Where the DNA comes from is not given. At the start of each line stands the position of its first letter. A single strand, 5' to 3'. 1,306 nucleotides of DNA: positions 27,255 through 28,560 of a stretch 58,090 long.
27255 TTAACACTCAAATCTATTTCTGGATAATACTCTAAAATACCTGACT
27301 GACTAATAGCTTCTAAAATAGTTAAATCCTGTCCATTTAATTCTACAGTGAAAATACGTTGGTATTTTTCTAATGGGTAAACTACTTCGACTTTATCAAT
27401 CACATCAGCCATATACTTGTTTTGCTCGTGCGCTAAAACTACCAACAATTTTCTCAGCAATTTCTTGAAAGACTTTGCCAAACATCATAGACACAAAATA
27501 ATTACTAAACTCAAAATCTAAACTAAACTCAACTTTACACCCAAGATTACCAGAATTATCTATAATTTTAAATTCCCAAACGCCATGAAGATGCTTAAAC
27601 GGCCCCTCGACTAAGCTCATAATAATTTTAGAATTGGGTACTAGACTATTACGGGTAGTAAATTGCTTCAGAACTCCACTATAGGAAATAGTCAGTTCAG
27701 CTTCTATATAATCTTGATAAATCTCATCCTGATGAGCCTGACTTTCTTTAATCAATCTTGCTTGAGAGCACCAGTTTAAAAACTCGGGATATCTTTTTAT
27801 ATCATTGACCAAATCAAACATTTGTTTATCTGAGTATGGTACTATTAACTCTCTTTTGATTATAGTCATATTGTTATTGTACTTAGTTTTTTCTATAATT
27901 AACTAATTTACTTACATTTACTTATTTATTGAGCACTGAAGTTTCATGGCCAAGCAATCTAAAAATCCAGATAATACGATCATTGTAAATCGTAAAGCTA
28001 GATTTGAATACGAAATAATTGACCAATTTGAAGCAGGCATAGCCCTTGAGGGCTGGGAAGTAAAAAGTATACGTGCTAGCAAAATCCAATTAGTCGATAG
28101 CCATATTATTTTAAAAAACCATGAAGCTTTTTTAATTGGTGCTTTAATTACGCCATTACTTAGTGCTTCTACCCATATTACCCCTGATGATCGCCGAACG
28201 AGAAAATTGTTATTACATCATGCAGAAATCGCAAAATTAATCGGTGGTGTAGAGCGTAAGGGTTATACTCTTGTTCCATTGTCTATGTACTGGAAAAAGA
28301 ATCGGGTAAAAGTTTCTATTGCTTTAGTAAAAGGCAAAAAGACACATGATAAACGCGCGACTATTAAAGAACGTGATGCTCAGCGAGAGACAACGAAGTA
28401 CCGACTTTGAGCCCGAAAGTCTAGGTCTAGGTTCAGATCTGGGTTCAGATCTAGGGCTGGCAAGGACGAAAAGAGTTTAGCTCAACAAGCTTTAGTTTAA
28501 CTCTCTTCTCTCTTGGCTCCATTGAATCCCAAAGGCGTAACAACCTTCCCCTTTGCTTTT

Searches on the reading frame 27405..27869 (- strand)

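Call 55: search_protein_families(library=pfam, proteins=[window:27405-27869:-], max_evalue=0.00001)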
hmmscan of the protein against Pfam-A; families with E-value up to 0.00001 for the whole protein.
window:27405-27869:- (154 aa): 1 family
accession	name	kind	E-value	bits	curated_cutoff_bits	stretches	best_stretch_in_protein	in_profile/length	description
PF03364.25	Polyketide_cyc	-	1.2e-28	100.3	23.4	1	10-145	1-125/126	Polyketide cyclase / dehydrase and lipid transport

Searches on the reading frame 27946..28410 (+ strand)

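Call 55: search_protein_families(library=pfam, proteins=[window:27946-28410:+], max_evalue=0.00001)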
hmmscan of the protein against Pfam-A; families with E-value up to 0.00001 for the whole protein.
window:27946-28410:+ (154 aa): 1 family
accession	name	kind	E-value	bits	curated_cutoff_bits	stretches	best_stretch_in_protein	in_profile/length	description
PF01668.23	SmpB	-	1.1e-55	187.9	27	1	12-151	1-139/143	SmpB protein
